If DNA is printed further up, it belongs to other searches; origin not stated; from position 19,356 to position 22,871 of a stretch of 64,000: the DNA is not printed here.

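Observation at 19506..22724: Roughly 1070-aa secreted protein with about 68 cysteines and eukaryote-like disulfide modules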

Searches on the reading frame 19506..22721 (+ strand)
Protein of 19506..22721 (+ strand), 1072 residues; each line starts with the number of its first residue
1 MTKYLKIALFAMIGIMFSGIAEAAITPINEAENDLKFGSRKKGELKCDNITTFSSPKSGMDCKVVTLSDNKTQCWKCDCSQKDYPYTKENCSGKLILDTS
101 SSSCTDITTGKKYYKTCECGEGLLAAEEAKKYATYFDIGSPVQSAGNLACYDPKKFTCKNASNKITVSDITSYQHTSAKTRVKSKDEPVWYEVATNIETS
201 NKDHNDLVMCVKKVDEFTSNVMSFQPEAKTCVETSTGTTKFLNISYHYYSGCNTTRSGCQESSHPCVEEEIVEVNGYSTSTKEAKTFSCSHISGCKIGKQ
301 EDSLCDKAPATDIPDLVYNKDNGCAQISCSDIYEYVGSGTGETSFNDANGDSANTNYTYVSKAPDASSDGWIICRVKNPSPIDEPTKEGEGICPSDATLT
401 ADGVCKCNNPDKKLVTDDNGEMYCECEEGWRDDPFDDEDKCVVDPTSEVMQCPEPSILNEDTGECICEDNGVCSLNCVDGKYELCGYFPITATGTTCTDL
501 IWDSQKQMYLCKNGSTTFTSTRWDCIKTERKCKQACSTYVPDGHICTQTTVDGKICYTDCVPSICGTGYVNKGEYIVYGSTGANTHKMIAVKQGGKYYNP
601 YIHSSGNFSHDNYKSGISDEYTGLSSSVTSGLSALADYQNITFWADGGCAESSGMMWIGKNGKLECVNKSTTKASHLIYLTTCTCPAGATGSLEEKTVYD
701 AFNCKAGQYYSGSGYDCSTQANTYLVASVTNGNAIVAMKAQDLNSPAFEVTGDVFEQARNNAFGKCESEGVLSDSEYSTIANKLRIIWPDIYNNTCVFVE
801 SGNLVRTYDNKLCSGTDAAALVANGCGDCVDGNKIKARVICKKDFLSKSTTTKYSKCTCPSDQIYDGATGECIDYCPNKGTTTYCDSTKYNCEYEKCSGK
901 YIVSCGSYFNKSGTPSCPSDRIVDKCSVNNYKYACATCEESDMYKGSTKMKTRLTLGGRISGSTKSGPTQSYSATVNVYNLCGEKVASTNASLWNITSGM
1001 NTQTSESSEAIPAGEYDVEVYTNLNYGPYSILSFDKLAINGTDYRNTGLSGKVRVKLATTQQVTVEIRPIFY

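Call 4: search_protein_families(library=pfam, proteins=[window:19506-22721:+], max_evalue=10)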
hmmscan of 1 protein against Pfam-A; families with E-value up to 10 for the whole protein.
window:19506-22721:+ (1072 aa): 0 families

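Call 5: search_protein_families(library=ncbifam, proteins=[window:19506-22721:+], max_evalue=10)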
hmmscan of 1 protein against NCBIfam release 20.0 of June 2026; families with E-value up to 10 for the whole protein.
window:19506-22721:+ (1072 aa): 0 families

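Call 6: search_solved_structures(query=window:19506-22721:+, max_evalue=10)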
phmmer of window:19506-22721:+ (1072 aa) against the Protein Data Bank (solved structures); distinct sequences matched with E-value up to 10: 0.

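Call 8: find_homologous_proteins(query=window:19506-22721:+, max_evalue=0.001)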
Query window:19506-22721:+ (1072 aa): 5 proteins with E <= 0.001 among 7485 candidates.
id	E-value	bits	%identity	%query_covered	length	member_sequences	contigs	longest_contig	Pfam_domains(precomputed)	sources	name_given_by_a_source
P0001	0.0e+0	2488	100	100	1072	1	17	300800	-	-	-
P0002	0.0e+0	1974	81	100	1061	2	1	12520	-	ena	-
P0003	0.0e+0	1452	94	40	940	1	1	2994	-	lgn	-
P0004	0.0e+0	1146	62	64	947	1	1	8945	-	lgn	-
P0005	6.9e-259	880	74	50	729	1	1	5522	-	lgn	-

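Call 9: find_encoding_contigs(protein=P0001, flank=6000, max_places=8)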
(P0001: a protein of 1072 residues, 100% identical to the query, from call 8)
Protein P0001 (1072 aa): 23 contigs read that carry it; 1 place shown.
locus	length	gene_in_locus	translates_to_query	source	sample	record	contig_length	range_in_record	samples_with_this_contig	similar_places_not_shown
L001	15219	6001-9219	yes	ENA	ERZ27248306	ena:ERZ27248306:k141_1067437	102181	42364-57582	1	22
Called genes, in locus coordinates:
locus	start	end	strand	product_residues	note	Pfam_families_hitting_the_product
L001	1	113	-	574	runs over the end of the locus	PF13584:BatD, PF12584:TRAPPC10_C (faint), PF13584:BatD (weak), PF25607:DUF7939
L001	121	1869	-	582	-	PF13519:VWA_2, PF00515:TPR_1 (weak), PF07719:TPR_2 (weak), PF13414:TPR_11 (weak)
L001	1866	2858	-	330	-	PF00092:VWA, PF13519:VWA_2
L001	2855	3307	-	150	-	PF14316:DUF4381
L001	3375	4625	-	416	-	PF00579:tRNA-synt_1b, PF22421:SYY_C-terminal, PF01479:S4 (weak)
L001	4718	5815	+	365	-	PF03702:AnmK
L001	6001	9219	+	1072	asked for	-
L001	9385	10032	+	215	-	PF03006:HlyIII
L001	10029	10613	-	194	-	-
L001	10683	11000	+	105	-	-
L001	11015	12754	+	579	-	PF03485:Arg_tRNA_synt_N, PF00750:tRNA-synt_1d, PF05746:DALR_1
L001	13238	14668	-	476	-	PF00749:tRNA-synt_1c, PF19269:Anticodon_2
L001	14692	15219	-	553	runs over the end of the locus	PF02463:SMC_N, PF13476:AAA_23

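Call 10: find_encoding_contigs(protein=P0002, flank=8000, max_places=4)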
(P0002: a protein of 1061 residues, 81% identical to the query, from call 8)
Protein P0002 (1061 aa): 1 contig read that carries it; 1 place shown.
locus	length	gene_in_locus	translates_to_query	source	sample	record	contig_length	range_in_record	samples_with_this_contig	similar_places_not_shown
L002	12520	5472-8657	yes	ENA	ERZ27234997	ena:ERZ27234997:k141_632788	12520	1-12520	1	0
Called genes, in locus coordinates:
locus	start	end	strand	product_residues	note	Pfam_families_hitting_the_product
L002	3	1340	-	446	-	?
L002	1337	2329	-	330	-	PF00092:VWA, PF13519:VWA_2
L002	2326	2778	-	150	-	PF14316:DUF4381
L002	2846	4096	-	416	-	PF00579:tRNA-synt_1b, PF22421:SYY_C-terminal, PF01479:S4 (weak)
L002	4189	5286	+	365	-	PF03702:AnmK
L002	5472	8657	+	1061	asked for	-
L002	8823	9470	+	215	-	PF03006:HlyIII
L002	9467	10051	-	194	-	-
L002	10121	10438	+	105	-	-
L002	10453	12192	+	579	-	PF03485:Arg_tRNA_synt_N, PF00750:tRNA-synt_1d, PF05746:DALR_1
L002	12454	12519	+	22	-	?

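Call 12: find_related_loci(query=A1, collection=genome_contigs, flank=10000)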
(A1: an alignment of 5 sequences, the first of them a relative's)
Query A1 (1072 aa) in genome_contigs; peptide patterns used: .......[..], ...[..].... (x = any residue, [..] = any of these).
141 stretches matched a pattern, but none encodes a relative of the query by tblastn (E <= 1e-3).

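Call 29: search_protein_families(library=pfam, proteins=[P0002, P0003, P0004, P0005], max_evalue=10)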
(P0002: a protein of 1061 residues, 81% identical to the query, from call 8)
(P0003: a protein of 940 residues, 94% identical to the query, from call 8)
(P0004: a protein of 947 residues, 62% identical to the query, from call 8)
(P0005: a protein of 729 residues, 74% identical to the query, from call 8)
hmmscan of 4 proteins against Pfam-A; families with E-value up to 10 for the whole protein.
P0002 (1061 aa): 0 families

P0003 (940 aa): 0 families

P0004 (947 aa): 1 family
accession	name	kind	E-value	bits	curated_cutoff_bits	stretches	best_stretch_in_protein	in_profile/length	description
PF21785.3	Bflower_2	-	0.0084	16.4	38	1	449-494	29-73/112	5-fold beta-flower protein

P0005 (729 aa): 1 family
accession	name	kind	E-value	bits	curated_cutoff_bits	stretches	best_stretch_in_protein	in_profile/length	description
PF04369.19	Lactococcin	-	3.3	8.4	23.1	0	588-615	30-57/60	Lactococcin-like family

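Call 31: search_protein_representatives(protein=window:19506-22721:+)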
Query: 1072 residues. Proteins with E-value up to 0.001 (for the whole library): 21; up to 1e-10: 14; up to 1e-30: 4. The best 21 are listed.
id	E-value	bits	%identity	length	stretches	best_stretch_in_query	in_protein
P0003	0.0e+00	1451.9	81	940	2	1-425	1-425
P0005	2.2e-259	880.4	72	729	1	1-585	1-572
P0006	3.2e-47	177.9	36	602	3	871-1072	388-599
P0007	4.5e-38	147.6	63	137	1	767-880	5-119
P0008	3.9e-27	111.4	36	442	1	1-314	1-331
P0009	2.8e-26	108.5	34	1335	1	1-342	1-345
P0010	5.7e-22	94.3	29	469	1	10-308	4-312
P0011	5.0e-20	87.8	29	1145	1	1-350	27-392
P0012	1.1e-17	80.1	30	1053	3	51-305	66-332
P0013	2.4e-15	72.4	32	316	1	1-291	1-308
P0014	6.3e-14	67.6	33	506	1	2-232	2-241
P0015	3.0e-13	65.4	29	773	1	6-299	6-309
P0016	7.3e-12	60.8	32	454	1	1-301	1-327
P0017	1.0e-11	60.3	45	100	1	1-93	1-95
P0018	4.2e-09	51.7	31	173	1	3-159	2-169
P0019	1.7e-08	49.7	34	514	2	1-122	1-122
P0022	8.1e-06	40.8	37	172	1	1-144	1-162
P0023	6.6e-05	37.8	33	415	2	518-651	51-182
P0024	3.7e-04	35.3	30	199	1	22-181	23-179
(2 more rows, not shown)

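Call 33: search_protein_families(library=pfam, proteins=[P0006, P0009, P0011, P0012, P0014, P0015, P0023, P0008, P0019], max_evalue=1)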
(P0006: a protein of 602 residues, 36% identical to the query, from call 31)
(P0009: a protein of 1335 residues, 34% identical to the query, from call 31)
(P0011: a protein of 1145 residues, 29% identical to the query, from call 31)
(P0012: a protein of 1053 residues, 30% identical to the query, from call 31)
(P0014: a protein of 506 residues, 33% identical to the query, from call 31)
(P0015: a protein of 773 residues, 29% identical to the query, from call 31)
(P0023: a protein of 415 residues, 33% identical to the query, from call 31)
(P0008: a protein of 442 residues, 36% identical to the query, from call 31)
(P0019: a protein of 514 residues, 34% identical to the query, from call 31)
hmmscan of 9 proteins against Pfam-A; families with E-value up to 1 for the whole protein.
P0006 (602 aa): 0 families

P0009 (1335 aa): 1 family
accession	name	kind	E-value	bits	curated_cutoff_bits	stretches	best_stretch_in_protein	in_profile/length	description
PF18106.7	Rol_Rep_N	-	0.19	12.4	23.7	0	389-427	50-80/91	Rolling Circle replication initiation protein N-terminal domain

P0011 (1145 aa): 1 family
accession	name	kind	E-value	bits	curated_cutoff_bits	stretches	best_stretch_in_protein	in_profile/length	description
PF12662.13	cEGF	-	0.036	14.4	26.6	0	1015-1022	2-9/24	Complement Clr-like EGF-like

P0012 (1053 aa): 0 families

P0014 (506 aa): 3 families
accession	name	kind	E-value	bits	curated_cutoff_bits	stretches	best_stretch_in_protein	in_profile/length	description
PF06670.16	Etmic-2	-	0.0069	15.8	27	1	202-288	8-91/379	Microneme protein Etmic-2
PF25223.1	DUF7841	-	0.077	13.7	25.2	1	178-221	42-84/114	Domain of unknown function (DUF7841)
PF12946.13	EGF_MSP1_1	-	0.21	12.1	27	1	225-254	5-37/37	MSP1 EGF domain 1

P0015 (773 aa): 6 families
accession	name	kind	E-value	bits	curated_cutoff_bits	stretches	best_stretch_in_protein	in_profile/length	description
PF00085.26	Thioredoxin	-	3.5e-19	69.1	23.5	1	457-554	3-101/103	Thioredoxin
PF21349.2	RUBY_RBDX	-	2.3e-13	49.8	26.5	1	576-604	1-29/30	Rubrerythrin, rubredoxin-like domain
PF13098.12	Thioredoxin_2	-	0.00015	22.5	27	1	475-545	8-94/104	Thioredoxin-like domain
PF23458.2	DUF7130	-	0.00034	20.9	35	1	549-606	28-85/89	Domain of unknown function (DUF7130)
PF00578.27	AhpC-TSA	-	0.027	14.8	26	1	463-532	17-87/124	AhpC/TSA family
PF07449.17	HyaE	-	0.029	14.8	22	1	511-544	68-101/108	Hydrogenase-1 expression protein HyaE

P0023 (415 aa): 0 families

P0008 (442 aa): 0 families

P0019 (514 aa): 1 family
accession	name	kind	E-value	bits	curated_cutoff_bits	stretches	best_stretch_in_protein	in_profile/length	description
PF25387.1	ADGRF3_N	-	0.0052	17.6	31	1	285-332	7-55/60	ADGRF3-like, N-terminal domain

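Call 43: find_encoding_contigs(protein=P0004, flank=8000, max_places=3)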
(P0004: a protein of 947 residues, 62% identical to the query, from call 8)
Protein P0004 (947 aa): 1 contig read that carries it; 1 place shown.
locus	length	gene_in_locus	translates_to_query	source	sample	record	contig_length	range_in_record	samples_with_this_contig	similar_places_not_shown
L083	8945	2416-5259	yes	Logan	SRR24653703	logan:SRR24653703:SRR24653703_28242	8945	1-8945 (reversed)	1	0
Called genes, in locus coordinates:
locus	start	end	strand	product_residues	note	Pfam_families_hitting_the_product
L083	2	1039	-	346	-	?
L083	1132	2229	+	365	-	PF03702:AnmK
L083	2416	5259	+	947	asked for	-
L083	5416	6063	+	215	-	PF03006:HlyIII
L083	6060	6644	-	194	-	-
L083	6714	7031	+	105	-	-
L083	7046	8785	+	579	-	PF03485:Arg_tRNA_synt_N, PF00750:tRNA-synt_1d, PF05746:DALR_1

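Call 44: find_encoding_contigs(protein=P0005, flank=8000, max_places=3)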
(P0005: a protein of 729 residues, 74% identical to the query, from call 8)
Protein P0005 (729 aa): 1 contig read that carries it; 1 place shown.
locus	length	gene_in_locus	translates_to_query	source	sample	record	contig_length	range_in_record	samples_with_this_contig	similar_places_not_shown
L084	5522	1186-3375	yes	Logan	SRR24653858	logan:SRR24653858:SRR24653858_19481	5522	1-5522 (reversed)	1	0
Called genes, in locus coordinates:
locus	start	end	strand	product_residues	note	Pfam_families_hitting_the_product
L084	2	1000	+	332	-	?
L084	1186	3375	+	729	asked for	-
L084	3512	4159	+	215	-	PF03006:HlyIII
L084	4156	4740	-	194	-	-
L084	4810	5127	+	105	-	-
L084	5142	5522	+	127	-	?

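Call 59: find_encoding_contigs(protein=P0012, flank=8000, max_places=3)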
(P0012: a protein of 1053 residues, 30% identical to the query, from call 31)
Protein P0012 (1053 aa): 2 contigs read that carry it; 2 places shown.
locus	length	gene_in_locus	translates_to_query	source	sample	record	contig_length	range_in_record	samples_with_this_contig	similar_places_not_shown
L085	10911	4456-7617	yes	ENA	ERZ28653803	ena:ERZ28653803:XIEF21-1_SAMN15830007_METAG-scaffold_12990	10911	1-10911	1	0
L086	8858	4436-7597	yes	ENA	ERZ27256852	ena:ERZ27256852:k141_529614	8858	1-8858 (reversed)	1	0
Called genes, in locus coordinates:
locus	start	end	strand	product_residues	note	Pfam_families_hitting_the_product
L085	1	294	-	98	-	?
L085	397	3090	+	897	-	PF02683:DsbD_TM, PF13899:Thioredoxin_7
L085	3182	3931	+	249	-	PF20772:TACO1_YebC_N, PF01709:Transcrip_reg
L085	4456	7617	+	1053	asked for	-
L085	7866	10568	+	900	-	PF01326:PPDK_N, PF00391:PEP-utilizers, PF02896:PEP-utilizers_C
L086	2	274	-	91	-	?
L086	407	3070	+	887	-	PF02683:DsbD_TM, PF13899:Thioredoxin_7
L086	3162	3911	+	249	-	PF20772:TACO1_YebC_N, PF01709:Transcrip_reg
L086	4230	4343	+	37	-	-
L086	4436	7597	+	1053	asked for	-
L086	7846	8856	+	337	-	?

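Call 60: find_encoding_contigs(protein=P0008, flank=8000, max_places=3)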
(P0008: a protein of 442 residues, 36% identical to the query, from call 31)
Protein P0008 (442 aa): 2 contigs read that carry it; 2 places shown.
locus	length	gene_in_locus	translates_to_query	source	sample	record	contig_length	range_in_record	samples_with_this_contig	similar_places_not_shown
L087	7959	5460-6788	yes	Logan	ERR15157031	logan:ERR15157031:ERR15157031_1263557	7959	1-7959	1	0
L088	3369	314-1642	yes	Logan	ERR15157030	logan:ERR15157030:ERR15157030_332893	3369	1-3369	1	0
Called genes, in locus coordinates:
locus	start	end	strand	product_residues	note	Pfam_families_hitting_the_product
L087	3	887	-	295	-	?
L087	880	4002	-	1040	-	PF00873:ACR_tran, PF03176:MMPL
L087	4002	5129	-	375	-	PF25917:BSH_RND, PF25973:BSH_CzcB (faint), PF25876:HH_MFP_RND, PF25944:Beta-barrel_RND (faint)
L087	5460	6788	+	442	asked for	-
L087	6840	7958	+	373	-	?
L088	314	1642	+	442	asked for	-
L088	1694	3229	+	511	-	-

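Call 62: search_protein_families(library=ncbifam, proteins=[L088:1694-3226:+, P0023, P0012, P0011, P0009, P0006, P0008], max_evalue=1)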
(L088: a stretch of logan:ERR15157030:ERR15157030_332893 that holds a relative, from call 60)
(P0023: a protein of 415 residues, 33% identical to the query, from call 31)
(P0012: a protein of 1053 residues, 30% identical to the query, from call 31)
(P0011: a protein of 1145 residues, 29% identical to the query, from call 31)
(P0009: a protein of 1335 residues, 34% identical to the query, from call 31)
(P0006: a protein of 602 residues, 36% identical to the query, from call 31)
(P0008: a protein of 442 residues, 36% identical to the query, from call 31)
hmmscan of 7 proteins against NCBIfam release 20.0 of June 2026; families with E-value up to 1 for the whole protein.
L088:1694-3226:+ (511 aa): 0 families

P0023 (415 aa): 0 families

P0012 (1053 aa): 0 families

P0011 (1145 aa): 0 families

P0009 (1335 aa): 1 family
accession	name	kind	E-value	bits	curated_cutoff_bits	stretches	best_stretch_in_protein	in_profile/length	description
NF003498.0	PRK05170.1-1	equivalog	0.071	13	256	1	107-148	37-78/148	YcgN family cysteine cluster protein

P0006 (602 aa): 0 families

P0008 (442 aa): 0 families

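Call 63: search_protein_families(library=pfam, proteins=[L088:1694-3226:+], max_evalue=1)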
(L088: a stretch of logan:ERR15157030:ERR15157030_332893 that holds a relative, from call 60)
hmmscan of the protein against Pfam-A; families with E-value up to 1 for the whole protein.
L088:1694-3226:+ (511 aa): 0 families

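Call 68: find_encoding_contigs(protein=P0006, flank=8000, max_places=3)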
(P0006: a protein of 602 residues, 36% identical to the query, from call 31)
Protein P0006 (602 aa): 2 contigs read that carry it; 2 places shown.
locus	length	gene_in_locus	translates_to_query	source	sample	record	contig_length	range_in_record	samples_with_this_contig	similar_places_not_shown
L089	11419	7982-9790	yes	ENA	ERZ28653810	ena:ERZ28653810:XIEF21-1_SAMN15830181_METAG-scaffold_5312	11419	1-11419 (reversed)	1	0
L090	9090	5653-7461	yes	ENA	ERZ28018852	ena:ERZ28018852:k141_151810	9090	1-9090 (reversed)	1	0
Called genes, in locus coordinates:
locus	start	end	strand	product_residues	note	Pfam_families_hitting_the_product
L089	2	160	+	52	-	?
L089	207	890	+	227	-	PF13584:BatD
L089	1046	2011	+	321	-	PF25607:DUF7939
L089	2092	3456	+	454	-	PF01225:Mur_ligase, PF08245:Mur_ligase_M, PF02875:Mur_ligase_C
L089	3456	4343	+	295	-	PF02016:Peptidase_S66, PF17676:Peptidase_S66C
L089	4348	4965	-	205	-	PF00072:Response_reg, PF00196:GerE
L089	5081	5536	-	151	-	PF00383:dCMP_cyt_deam_1, PF14437:MafB19-deam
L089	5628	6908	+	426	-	PF03952:Enolase_N, PF00113:Enolase_C, PF13378:MR_MLE_C (faint)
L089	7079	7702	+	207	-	-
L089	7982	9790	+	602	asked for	-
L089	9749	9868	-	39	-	-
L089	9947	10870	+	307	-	PF13505:OMP_b-brl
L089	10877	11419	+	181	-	?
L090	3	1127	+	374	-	?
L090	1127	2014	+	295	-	PF02016:Peptidase_S66, PF17676:Peptidase_S66C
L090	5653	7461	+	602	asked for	-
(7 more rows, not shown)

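Call 69: find_encoding_contigs(protein=P0009, flank=8000, max_places=3)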
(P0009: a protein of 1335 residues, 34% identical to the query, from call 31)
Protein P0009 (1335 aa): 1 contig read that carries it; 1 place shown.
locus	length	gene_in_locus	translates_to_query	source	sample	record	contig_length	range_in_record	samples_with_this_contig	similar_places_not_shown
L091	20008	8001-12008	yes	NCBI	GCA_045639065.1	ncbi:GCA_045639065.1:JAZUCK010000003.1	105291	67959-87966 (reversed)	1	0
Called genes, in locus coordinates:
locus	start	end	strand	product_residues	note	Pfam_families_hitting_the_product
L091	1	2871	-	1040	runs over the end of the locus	PF00873:ACR_tran, PF03176:MMPL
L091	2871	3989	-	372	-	PF25917:BSH_RND, PF25876:HH_MFP_RND, PF25944:Beta-barrel_RND (weak)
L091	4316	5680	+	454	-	-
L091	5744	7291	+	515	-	-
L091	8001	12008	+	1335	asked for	-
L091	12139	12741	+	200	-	PF00572:Ribosomal_L13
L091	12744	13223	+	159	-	PF00380:Ribosomal_S9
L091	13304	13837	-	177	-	-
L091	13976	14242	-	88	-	-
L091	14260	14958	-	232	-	-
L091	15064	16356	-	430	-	-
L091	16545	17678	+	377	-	PF25973:BSH_CzcB (faint), PF25917:BSH_RND, PF25876:HH_MFP_RND, PF25944:Beta-barrel_RND, PF25954:Beta-barrel_RND_2 (weak), PF25967:RND-MFP_C, PF25989:YknX_C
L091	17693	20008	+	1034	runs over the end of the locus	PF00873:ACR_tran, PF03176:MMPL, PF02355:SecD_SecF_C (faint)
